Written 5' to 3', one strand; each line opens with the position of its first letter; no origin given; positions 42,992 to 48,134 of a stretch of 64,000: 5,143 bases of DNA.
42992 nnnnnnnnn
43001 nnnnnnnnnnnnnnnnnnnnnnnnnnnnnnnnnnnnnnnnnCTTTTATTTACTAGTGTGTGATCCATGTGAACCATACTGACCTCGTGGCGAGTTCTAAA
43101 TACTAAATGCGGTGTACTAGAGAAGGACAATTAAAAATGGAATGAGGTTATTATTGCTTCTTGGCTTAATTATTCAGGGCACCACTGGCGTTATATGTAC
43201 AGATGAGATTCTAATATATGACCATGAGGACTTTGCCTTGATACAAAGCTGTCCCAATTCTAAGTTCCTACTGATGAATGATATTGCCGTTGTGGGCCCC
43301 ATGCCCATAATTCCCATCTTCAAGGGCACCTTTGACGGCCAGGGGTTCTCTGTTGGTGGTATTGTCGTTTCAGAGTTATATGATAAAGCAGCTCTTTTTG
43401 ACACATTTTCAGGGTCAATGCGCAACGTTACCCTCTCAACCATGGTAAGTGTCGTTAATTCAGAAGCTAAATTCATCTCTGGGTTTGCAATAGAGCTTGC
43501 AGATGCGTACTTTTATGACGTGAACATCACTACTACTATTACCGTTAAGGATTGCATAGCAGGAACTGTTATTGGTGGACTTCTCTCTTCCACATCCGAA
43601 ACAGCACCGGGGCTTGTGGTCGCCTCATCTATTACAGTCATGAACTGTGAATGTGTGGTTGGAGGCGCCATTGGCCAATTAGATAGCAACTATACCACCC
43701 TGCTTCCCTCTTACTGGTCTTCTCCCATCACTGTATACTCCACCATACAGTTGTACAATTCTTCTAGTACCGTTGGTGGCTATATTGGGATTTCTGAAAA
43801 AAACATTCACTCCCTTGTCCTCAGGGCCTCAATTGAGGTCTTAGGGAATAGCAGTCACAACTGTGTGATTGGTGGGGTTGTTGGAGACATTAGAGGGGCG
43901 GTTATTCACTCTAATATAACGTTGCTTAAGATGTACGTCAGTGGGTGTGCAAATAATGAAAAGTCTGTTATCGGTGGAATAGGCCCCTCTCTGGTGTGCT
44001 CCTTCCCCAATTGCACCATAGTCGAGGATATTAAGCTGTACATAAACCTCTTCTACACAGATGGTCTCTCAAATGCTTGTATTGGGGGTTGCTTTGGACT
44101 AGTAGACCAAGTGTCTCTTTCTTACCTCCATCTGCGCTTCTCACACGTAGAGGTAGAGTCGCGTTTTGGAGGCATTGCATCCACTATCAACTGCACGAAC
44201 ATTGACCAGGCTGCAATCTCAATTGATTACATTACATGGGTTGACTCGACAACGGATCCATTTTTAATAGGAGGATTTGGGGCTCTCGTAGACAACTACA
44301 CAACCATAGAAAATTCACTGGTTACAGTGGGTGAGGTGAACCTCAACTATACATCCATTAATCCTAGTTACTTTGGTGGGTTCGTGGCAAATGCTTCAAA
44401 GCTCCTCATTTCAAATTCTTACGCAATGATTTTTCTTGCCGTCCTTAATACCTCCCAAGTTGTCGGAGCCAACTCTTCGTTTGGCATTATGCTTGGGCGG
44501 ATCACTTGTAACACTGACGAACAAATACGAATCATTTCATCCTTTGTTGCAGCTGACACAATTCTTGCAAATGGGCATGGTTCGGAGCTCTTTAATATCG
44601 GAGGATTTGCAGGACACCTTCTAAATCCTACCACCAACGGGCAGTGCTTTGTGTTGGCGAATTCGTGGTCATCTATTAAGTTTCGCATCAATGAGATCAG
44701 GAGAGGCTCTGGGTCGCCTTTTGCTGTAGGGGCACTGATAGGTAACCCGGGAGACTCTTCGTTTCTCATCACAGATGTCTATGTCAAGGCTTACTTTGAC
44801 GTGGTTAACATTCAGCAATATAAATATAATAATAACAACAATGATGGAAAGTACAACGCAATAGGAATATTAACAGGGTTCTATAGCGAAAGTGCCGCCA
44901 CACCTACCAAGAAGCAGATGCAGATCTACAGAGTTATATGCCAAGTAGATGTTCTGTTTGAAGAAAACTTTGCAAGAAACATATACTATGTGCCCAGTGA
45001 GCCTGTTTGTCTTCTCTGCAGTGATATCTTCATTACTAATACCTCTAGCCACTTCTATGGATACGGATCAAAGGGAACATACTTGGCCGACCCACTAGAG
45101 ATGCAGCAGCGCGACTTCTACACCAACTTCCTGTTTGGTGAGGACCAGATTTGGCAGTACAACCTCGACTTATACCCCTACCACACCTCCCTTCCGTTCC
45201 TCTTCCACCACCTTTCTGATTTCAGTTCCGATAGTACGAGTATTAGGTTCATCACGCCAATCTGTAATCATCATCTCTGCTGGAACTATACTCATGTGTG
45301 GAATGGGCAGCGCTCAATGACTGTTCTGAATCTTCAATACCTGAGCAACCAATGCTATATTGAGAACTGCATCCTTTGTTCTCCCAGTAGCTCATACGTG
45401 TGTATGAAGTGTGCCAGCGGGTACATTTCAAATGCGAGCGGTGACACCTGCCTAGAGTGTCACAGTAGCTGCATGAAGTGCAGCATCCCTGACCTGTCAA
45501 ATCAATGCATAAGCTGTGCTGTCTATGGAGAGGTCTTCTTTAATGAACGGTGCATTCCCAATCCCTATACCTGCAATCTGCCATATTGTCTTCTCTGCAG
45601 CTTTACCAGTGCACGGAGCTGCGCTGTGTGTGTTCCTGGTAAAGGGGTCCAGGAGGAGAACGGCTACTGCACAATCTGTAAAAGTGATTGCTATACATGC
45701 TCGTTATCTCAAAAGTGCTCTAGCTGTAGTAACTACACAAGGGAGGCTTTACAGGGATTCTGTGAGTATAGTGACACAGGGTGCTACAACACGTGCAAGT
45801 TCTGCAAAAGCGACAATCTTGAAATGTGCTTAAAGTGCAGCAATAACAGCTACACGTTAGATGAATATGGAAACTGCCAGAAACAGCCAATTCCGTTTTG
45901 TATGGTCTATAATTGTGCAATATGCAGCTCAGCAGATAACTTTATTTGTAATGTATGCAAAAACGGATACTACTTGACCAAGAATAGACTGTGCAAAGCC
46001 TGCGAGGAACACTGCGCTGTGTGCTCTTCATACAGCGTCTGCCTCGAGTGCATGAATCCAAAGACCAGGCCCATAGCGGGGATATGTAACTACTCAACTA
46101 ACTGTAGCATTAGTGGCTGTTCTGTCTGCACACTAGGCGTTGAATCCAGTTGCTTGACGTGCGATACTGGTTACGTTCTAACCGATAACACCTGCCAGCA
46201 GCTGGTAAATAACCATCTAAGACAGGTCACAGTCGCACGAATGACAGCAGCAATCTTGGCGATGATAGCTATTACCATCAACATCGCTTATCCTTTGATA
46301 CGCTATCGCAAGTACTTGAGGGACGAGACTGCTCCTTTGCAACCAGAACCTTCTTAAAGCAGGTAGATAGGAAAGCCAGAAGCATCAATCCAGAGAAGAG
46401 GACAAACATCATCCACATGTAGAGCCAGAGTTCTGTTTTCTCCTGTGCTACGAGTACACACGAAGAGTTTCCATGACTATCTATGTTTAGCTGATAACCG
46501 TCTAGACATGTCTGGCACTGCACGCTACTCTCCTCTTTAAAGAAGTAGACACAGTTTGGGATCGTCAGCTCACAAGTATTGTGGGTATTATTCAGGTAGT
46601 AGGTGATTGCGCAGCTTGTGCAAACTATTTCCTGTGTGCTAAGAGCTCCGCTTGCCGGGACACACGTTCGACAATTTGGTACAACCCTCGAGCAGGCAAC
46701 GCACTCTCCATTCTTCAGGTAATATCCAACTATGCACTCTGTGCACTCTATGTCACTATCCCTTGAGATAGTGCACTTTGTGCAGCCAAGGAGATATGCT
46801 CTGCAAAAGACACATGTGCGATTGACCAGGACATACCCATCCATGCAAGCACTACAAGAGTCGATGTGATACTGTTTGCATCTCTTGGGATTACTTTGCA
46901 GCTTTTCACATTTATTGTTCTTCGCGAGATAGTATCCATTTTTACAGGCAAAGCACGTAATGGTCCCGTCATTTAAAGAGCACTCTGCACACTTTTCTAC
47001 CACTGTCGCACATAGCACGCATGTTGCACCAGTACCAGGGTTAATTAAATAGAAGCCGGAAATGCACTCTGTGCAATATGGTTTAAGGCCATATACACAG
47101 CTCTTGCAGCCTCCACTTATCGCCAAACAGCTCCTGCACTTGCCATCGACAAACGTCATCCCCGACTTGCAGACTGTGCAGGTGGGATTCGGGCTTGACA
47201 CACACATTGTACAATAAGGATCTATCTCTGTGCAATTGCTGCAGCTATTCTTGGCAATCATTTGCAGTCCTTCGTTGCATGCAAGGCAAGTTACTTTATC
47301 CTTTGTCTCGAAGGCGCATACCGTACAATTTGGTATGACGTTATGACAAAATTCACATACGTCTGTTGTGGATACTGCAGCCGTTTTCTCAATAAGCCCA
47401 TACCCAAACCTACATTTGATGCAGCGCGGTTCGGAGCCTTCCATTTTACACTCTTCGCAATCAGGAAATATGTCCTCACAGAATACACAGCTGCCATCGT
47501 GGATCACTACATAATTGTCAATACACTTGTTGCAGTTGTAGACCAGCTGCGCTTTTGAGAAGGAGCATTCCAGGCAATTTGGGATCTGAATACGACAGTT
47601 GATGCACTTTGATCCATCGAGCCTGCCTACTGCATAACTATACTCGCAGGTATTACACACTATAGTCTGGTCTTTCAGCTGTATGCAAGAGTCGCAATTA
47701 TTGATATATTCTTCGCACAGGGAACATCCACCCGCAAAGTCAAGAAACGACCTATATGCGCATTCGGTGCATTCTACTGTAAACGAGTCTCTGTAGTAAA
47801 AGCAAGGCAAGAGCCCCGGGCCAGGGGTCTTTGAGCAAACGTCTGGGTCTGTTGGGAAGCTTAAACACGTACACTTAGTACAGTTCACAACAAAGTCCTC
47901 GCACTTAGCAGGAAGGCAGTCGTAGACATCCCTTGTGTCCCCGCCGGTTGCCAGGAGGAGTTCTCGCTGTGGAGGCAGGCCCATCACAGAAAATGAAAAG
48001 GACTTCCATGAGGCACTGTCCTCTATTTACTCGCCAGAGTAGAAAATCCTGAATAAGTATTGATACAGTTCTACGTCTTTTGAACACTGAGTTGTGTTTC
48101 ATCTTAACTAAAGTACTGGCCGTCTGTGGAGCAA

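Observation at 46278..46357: Convergent HCMP genes overlap by 80 bp at their 3' ends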

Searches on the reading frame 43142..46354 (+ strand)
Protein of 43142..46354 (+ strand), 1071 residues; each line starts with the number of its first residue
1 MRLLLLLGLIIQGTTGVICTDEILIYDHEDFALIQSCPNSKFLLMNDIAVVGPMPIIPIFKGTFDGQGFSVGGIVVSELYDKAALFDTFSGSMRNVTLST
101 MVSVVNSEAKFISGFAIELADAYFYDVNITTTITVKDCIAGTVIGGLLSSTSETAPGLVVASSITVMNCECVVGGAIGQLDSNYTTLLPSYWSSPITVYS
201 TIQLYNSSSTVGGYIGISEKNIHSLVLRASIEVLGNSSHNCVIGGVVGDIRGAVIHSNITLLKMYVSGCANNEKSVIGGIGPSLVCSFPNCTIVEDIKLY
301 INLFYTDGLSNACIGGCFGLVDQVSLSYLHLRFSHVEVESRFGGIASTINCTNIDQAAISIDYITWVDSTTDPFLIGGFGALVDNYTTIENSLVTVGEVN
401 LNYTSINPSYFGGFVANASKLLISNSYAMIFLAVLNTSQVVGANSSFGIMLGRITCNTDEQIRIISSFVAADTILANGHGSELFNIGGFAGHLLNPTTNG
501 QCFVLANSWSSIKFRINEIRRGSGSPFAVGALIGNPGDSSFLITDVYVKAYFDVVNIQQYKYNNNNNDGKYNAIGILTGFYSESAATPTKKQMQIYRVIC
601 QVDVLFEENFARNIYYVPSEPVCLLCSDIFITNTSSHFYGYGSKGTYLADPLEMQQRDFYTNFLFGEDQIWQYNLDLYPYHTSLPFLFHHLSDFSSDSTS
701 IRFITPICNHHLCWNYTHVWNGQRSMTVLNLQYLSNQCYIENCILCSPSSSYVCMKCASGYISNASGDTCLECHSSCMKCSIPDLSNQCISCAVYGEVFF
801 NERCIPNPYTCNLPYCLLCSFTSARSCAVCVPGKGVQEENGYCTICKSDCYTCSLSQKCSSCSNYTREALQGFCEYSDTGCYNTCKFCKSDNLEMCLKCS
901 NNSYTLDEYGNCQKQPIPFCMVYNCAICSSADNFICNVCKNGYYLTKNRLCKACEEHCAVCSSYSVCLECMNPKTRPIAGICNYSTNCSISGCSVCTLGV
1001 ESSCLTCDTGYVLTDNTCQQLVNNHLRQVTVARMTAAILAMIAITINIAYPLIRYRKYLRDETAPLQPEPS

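Call 3: search_protein_families(library=pfam, proteins=[window:43142-46354:+], max_evalue=0.01)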
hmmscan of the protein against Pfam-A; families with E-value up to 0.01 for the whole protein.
window:43142-46354:+ (1071 aa): 0 families

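Call 6: find_homologous_proteins(query=window:43142-46354:+)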
Query window:43142-46354:+ (1071 aa): 4 proteins with E <= 0.001 among 8000 candidates.
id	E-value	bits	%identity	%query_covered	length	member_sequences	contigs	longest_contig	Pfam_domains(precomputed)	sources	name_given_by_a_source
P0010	0.0e+0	2445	99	100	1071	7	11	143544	-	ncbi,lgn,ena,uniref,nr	ncbi:Variant-specific surface protein [Giardia duodenalis]|uniref:Variant-specific surface protein n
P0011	0.0e+0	2179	86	100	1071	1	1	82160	-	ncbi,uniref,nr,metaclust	ncbi:VSP, putative [Giardia lamblia P15]|uniref:VSP, putative n=1 Tax=Giardia intestinalis (strain P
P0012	0.0e+0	1842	73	100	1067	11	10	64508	-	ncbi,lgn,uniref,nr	ncbi:Variant-specific surface protein [Giardia duodenalis assemblage B]|uniref:Variant-specific surf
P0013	0.0e+0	1743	68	100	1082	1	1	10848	-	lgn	-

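Call 7: find_encoding_contigs(protein=P0011, flank=4000, max_places=3)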
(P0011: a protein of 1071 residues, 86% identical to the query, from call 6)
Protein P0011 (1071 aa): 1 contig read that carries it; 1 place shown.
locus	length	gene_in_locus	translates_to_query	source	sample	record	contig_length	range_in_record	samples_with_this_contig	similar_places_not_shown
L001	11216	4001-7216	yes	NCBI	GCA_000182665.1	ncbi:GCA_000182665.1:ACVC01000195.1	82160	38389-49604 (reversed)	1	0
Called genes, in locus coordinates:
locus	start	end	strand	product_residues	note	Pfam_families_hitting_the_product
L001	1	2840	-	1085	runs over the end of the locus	-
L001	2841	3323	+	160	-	PF10180:WKF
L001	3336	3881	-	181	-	PF03302:VSP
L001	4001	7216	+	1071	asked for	-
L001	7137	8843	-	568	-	-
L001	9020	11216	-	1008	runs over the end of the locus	PF13606:Ank_3 (faint), PF00023:Ank (faint), PF13857:Ank_5 (faint), PF12796:Ank_2, PF13637:Ank_4 (weak)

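Call 8: find_encoding_contigs(protein=P0012, flank=4000, max_places=3)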
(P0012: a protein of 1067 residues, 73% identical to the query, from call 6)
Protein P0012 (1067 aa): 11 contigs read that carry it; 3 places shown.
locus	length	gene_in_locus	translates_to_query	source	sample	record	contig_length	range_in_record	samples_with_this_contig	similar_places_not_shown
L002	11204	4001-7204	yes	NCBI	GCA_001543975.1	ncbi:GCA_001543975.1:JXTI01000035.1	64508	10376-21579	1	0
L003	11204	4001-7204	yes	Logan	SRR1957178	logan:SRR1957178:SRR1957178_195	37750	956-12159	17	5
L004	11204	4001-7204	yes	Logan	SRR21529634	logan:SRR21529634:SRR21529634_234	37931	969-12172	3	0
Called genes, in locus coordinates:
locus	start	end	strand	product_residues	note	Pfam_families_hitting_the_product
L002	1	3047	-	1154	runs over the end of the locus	-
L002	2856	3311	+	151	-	PF10180:WKF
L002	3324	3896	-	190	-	PF03302:VSP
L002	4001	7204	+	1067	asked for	-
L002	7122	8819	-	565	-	-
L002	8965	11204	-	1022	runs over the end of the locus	-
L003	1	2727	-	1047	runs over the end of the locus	-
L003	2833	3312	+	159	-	PF10180:WKF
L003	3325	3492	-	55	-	-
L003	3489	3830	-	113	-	-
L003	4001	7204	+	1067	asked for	-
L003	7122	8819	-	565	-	-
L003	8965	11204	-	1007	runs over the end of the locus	PF00023:Ank (faint), PF13606:Ank_3 (faint), PF12796:Ank_2, PF13637:Ank_4 (weak), PF13857:Ank_5 (weak)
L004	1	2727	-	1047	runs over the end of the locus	-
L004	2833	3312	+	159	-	PF10180:WKF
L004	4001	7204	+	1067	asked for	-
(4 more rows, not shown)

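Call 9: find_encoding_contigs(protein=P0013, flank=4000, max_places=3)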
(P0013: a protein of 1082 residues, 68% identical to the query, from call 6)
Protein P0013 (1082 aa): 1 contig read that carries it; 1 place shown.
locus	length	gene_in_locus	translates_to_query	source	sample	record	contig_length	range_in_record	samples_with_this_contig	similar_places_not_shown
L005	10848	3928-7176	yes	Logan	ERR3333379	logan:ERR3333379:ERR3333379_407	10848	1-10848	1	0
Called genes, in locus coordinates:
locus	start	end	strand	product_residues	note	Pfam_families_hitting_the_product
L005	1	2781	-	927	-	?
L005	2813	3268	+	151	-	PF10180:WKF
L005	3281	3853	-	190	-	PF03302:VSP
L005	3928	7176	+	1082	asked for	-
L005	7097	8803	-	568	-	-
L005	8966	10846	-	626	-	?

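Call 12: find_encoding_contigs(protein=P0010, flank=4000, max_places=4)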
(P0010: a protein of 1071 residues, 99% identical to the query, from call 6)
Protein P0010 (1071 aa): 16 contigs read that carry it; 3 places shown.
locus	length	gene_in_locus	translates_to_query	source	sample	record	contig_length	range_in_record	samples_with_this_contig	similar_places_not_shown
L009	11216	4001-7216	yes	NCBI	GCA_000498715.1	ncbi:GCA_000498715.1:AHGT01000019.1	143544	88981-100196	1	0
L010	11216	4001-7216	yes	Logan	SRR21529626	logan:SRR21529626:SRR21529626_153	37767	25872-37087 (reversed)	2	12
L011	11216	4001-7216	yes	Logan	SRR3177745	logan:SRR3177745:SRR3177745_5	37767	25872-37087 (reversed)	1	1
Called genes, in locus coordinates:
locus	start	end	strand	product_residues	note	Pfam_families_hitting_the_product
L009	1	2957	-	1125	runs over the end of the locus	-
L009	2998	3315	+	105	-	PF10180:WKF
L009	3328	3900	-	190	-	PF03302:VSP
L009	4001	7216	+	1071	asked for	-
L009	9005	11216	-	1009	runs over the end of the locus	PF13606:Ank_3 (faint), PF00023:Ank (faint), PF13857:Ank_5 (faint), PF12796:Ank_2, PF13637:Ank_4 (weak)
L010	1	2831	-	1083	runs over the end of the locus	-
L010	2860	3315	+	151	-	PF10180:WKF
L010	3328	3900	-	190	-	PF03302:VSP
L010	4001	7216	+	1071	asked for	-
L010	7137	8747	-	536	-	-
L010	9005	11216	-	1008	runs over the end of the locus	PF13606:Ank_3 (faint), PF00023:Ank (faint), PF13857:Ank_5 (faint), PF12796:Ank_2, PF13637:Ank_4 (weak)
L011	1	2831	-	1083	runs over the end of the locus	-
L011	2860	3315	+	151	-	PF10180:WKF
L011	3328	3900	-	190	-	PF03302:VSP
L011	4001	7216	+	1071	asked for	-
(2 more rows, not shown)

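Call 16: list_cluster_members(proteins=[window:43142-46354:+, window:46281-47984:-, P0002, P0003])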
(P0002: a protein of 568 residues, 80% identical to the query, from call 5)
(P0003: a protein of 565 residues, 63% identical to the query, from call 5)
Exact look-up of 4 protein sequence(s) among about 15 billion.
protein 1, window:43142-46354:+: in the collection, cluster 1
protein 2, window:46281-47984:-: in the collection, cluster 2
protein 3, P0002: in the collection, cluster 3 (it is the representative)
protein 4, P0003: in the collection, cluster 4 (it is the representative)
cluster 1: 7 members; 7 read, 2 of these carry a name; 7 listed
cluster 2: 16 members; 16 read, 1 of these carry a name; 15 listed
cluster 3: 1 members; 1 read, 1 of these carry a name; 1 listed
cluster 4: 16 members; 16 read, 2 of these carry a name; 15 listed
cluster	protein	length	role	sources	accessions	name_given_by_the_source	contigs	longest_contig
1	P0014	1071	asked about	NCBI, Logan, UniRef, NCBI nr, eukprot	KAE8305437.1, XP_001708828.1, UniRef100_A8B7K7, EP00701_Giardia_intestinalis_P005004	High cysteine membrane protein [Giardia duodenalis] | High cysteine membrane protein n=1 Tax=Giardia intestinalis (strain ATCC 50803 / WB clone ... | High cysteine membrane protein [Giardia intestinalis]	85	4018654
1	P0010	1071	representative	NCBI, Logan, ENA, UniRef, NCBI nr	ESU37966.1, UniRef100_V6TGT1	Variant-specific surface protein [Giardia duodenalis] | Variant-specific surface protein n=1 Tax=Giardia intestinalis TaxID=5741 ... | Variant-specific surface protein [Giardia intestinalis]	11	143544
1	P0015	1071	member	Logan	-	-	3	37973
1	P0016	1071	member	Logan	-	-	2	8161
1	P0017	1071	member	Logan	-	-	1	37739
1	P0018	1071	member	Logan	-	-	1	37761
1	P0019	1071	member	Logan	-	-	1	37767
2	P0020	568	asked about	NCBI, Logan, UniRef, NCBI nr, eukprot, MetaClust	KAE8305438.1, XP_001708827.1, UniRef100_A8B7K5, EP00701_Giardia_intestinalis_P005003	High cysteine membrane protein Group 2 [Giardia duodenalis] | High cysteine membrane protein Group 2 n=1 Tax=Giardia intestinalis (strain ATCC 50803 / ... | High cysteine membrane protein Group 2 [Giardia intestinalis]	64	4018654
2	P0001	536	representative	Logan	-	-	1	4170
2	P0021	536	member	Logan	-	-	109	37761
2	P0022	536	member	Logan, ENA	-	-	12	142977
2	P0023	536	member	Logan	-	-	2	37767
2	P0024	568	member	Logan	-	-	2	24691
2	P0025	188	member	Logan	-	-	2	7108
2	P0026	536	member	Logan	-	-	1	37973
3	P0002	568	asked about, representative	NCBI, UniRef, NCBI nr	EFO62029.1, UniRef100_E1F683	High cysteine membrane protein Group 2 [Giardia lamblia P15] | High cysteine membrane protein Group 2 n=1 Tax=Giardia intestinalis (strain P15) ...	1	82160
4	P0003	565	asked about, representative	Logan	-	-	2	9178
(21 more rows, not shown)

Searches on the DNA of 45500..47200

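Call 59: search_rna_families(source=window, start=45500, end=47200, threshold=evalue, max_evalue=1)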
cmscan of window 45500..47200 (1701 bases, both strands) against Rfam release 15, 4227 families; matches with E-value up to 1: 0.
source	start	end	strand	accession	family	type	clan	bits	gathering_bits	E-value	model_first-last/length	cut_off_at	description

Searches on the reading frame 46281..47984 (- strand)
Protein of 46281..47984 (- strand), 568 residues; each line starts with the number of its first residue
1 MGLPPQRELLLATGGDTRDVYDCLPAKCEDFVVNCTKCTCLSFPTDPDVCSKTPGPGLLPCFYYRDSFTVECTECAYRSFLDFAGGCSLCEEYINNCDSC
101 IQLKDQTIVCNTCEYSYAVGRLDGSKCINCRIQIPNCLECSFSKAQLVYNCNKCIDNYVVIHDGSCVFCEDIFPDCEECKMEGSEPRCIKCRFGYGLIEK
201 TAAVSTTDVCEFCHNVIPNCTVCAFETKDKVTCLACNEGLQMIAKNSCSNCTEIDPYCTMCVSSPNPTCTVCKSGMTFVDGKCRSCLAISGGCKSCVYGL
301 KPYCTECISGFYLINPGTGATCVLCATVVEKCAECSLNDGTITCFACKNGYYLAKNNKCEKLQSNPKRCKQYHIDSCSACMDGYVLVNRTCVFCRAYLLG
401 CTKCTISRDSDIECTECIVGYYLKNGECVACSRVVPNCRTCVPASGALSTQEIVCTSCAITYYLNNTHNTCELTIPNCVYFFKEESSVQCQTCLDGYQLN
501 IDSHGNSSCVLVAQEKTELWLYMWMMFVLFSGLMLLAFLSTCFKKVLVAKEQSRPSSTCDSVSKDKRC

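Call 3: search_protein_families(library=pfam, proteins=[window:46281-47984:-], max_evalue=0.01)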
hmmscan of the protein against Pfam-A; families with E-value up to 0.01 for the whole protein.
window:46281-47984:- (568 aa): 0 families

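Call 5: find_homologous_proteins(query=window:46281-47984:-)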
Query window:46281-47984:- (568 aa): 9 proteins with E <= 0.001 among 2002 candidates.
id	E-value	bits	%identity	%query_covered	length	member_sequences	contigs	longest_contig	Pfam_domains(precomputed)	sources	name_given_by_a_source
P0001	0.0e+0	1235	99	94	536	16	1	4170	-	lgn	-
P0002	0.0e+0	1060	80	100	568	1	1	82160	-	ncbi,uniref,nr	ncbi:High cysteine membrane protein Group 2 [Giardia lamblia P15]|uniref:High cysteine membrane prot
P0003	5.7e-246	836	63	99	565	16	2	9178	-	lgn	-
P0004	1.5e-241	821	62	100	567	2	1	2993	-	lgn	-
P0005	1.4e-223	762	58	100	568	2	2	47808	-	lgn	-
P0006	1.4e-10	59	25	79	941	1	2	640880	PF03302.19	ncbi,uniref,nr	ncbi:unnamed protein product [Blepharisma stoltei]|uniref:EGF-like domain-containing protein n=1 Tax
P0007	1.4e-8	52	33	41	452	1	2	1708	PF03302.19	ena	-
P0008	6.5e-8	50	35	31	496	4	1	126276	PF03302.19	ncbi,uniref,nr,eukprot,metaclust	ncbi:hypothetical protein, conserved [Entamoeba dispar SAW760]|uniref:Furin repeat-containing protei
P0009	1.6e-7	48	31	42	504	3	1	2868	PF03302.19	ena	-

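Call 10: find_encoding_contigs(protein=P0005, flank=4000, max_places=2)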
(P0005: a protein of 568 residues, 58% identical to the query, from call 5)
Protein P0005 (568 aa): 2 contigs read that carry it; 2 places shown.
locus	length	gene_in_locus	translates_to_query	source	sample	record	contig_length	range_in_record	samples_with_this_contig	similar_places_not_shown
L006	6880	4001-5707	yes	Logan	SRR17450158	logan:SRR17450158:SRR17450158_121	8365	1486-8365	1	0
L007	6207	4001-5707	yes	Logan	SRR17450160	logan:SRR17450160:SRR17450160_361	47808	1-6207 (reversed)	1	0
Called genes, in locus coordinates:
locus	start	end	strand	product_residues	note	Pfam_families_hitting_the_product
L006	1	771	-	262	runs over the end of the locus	PF10138:vWA-TerF-like, PF07002:Copine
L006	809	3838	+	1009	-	PF13606:Ank_3 (faint), PF13857:Ank_5 (faint), PF00023:Ank (faint), PF12796:Ank_2, PF13637:Ank_4 (weak)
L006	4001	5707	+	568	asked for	-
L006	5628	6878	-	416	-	?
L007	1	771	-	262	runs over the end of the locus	PF10138:vWA-TerF-like, PF07002:Copine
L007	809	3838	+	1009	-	PF13606:Ank_3 (faint), PF13857:Ank_5 (faint), PF00023:Ank (faint), PF12796:Ank_2, PF13637:Ank_4 (weak)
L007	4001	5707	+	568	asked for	-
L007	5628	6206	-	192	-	?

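Call 11: find_encoding_contigs(protein=P0004, flank=4000, max_places=2)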
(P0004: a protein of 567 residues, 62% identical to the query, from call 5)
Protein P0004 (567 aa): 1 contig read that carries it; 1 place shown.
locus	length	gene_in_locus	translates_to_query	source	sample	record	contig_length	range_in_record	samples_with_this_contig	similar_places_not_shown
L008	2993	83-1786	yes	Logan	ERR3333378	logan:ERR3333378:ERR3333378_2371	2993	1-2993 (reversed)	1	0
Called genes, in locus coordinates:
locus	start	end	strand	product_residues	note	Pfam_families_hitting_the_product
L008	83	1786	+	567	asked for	-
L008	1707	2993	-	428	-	?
